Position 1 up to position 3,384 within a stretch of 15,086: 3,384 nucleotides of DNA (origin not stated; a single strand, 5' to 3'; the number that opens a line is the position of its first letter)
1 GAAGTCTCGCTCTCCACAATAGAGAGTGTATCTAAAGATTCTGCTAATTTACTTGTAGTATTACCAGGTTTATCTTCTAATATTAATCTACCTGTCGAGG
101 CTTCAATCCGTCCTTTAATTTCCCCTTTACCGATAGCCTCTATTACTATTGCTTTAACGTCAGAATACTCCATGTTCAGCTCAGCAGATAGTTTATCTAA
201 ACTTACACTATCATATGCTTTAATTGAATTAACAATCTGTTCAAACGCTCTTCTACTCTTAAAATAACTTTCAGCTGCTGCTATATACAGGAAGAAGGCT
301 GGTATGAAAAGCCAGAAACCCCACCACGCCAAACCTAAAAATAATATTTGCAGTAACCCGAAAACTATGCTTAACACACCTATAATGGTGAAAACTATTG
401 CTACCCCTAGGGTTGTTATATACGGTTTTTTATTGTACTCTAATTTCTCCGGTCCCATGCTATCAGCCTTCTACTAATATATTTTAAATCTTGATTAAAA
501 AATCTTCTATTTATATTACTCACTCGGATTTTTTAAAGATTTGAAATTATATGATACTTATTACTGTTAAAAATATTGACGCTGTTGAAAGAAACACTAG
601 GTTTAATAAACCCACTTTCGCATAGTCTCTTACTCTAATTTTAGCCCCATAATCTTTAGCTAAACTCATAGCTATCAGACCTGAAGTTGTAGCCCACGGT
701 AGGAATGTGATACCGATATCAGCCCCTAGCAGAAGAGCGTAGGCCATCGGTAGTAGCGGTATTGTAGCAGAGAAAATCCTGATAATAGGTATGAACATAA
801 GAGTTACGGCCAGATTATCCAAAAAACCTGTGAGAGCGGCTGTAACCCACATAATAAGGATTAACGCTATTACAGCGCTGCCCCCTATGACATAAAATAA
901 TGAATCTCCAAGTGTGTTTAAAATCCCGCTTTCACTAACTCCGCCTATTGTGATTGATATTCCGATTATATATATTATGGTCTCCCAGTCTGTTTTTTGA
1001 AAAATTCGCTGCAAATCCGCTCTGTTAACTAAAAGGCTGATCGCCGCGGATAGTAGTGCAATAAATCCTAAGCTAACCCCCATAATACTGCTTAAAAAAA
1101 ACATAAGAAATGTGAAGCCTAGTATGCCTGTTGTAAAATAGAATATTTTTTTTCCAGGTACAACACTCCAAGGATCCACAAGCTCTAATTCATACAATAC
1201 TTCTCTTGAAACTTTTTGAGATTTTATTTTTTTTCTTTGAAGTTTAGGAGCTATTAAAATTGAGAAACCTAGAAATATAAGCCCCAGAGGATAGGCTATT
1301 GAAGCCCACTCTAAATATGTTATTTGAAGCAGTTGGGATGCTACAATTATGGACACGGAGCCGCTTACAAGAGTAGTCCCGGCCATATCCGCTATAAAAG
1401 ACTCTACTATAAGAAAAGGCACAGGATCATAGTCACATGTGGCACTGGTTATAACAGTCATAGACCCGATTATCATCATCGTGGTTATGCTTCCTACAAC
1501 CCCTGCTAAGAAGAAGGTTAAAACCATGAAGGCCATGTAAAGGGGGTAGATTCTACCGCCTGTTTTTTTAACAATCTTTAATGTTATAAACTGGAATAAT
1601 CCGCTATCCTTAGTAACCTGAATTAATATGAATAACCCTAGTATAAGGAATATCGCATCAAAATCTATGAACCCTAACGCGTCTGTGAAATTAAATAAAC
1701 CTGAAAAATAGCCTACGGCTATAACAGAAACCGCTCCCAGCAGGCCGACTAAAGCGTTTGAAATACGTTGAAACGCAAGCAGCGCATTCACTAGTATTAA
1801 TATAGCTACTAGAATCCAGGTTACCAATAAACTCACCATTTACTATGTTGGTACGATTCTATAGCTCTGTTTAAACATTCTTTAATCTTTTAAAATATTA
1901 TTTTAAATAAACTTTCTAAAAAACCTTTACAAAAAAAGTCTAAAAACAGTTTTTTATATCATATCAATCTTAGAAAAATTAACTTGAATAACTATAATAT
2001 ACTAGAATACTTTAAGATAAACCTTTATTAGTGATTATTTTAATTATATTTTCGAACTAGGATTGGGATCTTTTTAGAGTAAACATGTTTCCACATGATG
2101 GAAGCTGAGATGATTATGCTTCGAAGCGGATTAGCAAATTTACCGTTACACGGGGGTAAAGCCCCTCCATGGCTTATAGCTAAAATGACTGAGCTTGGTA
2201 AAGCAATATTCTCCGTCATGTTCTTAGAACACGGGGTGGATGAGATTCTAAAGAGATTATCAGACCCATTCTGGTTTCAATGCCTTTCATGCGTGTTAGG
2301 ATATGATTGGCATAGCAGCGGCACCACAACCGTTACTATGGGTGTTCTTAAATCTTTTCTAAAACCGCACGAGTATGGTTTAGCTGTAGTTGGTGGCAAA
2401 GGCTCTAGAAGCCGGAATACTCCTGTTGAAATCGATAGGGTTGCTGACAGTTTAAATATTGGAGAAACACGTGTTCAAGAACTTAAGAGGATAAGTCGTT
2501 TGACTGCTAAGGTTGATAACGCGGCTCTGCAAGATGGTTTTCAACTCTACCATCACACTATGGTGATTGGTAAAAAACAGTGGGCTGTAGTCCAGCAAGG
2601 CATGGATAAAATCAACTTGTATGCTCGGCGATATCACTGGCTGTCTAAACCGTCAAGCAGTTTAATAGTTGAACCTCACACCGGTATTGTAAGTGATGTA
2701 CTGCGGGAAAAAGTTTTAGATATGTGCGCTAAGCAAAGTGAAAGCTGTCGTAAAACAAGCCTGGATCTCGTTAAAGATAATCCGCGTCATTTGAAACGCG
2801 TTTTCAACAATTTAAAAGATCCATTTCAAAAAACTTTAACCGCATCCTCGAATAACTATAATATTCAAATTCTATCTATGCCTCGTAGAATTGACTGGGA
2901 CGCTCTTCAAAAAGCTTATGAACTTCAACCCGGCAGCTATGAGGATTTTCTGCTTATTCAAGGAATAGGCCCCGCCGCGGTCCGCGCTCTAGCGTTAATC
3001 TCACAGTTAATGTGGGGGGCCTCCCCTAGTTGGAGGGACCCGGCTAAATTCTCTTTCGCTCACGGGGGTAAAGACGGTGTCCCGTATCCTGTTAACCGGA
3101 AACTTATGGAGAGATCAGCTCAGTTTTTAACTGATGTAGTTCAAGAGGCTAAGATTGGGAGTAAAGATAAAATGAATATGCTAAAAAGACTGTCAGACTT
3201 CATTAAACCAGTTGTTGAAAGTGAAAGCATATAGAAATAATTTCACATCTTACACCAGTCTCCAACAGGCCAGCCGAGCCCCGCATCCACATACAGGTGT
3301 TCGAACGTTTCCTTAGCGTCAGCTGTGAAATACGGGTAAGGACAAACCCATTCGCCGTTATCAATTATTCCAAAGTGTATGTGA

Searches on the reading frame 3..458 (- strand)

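Call 10: search_protein_families(library=pfam, proteins=[window:3-458:-], max_evalue=0.001)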
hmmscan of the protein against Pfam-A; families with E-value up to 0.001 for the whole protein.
window:3-458:- (152 aa): 1 family
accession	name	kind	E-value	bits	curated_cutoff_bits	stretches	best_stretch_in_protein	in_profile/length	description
PF01399.33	PCI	-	1.2e-07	32.2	22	1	72-128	30-83/84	PCI domain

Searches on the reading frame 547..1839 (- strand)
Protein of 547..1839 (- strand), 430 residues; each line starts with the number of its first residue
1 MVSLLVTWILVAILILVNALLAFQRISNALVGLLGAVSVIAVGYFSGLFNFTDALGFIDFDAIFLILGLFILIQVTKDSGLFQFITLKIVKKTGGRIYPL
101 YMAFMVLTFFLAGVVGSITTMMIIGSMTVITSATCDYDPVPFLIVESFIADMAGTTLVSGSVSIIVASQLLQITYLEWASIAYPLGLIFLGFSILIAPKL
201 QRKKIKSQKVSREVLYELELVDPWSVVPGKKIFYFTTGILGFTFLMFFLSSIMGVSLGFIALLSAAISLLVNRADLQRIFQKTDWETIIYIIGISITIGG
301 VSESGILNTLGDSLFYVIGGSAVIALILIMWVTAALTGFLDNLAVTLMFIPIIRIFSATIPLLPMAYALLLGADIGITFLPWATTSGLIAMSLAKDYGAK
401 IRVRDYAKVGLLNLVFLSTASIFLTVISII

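Call 9: search_protein_families(library=pfam, proteins=[window:547-1839:-], max_evalue=0.001)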
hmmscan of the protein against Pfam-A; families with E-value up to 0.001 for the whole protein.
window:547-1839:- (430 aa): 3 families
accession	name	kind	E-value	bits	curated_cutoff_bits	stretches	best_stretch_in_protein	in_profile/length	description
PF03600.22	CitMHS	-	5e-44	151.2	31.9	1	19-372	2-336/336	Citrate transporter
PF00939.25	Na_sulph_symp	-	1.2e-11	44.7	27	1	7-417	30-455/472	Sodium:sulfate symporter transmembrane region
PF02040.21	ArsB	-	9.6e-09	35.5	22.2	1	13-413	5-407/423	Arsenical pump membrane protein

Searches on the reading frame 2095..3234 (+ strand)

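Call 9: search_protein_families(library=pfam, proteins=[window:2095-3234:+], max_evalue=0.001)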
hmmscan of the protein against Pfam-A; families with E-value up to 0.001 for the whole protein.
window:2095-3234:+ (379 aa): 1 family
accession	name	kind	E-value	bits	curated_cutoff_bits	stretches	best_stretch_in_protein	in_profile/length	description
PF05559.16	DUF763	-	5.8e-125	417.2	35.5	1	12-333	1-319/319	Protein of unknown function (DUF763)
